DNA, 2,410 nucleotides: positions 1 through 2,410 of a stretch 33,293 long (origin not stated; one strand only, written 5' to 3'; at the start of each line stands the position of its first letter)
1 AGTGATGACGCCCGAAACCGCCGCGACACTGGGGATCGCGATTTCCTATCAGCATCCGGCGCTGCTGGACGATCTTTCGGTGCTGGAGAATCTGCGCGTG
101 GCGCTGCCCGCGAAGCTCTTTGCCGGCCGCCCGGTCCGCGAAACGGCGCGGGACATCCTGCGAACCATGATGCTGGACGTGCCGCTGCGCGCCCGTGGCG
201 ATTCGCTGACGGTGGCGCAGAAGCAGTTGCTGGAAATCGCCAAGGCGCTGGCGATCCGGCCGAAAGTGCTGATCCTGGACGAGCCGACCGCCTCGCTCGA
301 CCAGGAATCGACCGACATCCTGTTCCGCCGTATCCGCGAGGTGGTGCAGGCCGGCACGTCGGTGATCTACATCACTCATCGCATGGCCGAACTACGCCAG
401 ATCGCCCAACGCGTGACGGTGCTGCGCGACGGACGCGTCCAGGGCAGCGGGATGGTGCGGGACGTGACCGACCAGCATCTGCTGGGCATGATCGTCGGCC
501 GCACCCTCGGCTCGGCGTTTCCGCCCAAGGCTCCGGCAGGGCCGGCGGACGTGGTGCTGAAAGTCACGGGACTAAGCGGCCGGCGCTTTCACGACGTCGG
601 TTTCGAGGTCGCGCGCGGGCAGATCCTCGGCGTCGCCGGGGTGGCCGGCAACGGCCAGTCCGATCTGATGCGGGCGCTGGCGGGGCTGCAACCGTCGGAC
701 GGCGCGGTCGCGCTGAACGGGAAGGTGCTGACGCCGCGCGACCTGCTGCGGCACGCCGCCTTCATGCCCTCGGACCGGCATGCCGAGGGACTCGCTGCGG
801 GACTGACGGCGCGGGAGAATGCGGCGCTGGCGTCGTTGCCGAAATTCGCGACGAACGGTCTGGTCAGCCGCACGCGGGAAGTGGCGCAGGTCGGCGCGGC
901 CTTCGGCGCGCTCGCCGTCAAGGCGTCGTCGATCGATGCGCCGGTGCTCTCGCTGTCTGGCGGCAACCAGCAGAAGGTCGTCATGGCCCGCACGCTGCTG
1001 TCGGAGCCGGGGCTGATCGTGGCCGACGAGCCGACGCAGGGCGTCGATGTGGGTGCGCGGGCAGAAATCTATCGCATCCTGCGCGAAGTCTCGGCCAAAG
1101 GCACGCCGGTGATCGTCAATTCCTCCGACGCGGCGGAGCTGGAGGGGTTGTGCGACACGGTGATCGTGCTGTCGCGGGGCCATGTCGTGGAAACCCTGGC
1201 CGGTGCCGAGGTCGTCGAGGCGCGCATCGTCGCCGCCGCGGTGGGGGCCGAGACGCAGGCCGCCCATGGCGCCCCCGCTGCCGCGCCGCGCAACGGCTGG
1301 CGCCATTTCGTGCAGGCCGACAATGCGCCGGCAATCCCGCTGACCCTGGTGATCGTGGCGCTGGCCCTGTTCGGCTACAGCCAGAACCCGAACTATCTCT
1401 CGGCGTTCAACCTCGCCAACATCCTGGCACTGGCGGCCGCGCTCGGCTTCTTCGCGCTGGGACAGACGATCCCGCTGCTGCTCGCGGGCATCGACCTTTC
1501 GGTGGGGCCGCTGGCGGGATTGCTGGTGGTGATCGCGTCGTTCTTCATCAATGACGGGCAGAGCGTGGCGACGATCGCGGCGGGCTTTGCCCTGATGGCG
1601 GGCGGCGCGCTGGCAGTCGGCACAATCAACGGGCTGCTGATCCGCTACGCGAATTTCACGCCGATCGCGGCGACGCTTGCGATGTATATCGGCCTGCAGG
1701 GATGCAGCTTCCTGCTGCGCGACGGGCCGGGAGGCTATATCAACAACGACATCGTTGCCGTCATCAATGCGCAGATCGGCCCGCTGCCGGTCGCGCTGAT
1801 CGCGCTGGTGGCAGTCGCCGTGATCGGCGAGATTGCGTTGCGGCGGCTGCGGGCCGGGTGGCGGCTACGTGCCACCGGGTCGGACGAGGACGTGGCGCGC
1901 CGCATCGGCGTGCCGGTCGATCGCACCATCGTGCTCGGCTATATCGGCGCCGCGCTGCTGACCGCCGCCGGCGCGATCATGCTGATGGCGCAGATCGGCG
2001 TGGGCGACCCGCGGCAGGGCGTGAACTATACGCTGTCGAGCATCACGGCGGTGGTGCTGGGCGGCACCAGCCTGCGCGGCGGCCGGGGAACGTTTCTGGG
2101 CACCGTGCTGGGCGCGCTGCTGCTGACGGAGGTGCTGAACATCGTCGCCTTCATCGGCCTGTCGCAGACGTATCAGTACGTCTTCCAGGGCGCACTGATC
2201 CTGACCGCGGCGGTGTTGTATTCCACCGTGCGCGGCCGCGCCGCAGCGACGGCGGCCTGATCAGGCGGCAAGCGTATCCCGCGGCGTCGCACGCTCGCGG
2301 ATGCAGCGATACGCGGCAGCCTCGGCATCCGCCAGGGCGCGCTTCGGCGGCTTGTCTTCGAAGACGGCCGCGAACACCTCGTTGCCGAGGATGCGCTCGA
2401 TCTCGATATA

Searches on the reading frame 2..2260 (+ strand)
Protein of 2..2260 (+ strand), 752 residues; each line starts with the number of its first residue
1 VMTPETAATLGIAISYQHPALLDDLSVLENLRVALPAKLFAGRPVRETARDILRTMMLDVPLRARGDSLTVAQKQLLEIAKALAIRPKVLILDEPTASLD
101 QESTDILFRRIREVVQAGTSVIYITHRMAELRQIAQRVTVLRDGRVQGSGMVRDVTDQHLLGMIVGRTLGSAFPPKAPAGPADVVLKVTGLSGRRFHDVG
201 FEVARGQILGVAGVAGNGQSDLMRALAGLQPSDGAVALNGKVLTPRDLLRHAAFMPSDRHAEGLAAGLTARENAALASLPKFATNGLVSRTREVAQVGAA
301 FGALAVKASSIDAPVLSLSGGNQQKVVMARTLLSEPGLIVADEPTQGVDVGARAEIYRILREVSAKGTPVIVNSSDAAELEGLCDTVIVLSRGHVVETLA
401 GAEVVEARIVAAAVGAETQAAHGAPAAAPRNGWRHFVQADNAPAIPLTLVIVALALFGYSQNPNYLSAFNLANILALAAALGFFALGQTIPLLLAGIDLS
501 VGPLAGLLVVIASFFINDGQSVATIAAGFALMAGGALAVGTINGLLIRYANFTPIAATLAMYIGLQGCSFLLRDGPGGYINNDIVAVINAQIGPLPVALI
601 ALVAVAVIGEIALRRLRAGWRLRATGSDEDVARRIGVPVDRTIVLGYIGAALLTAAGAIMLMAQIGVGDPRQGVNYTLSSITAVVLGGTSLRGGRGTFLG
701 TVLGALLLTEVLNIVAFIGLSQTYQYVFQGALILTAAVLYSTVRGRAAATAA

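Call 15: search_protein_families(library=pfam, proteins=[window:2-2260:+], max_evalue=0.00001)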
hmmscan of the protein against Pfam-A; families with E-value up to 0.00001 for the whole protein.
window:2-2260:+ (752 aa): 3 families
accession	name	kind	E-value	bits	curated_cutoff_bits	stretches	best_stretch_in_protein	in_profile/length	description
PF00005.33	ABC_tran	-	1.4e-29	103.9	25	2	197-346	2-137/137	ABC transporter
PF02653.21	BPD_transp_2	-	5.6e-23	81.9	26.8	1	470-736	1-268/269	Branched-chain amino acid transport system / permease component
PF13304.12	AAA_21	-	2.3e-06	28.4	27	0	73-127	242-299/304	AAA domain, putative AbiEii toxin, Type IV TA system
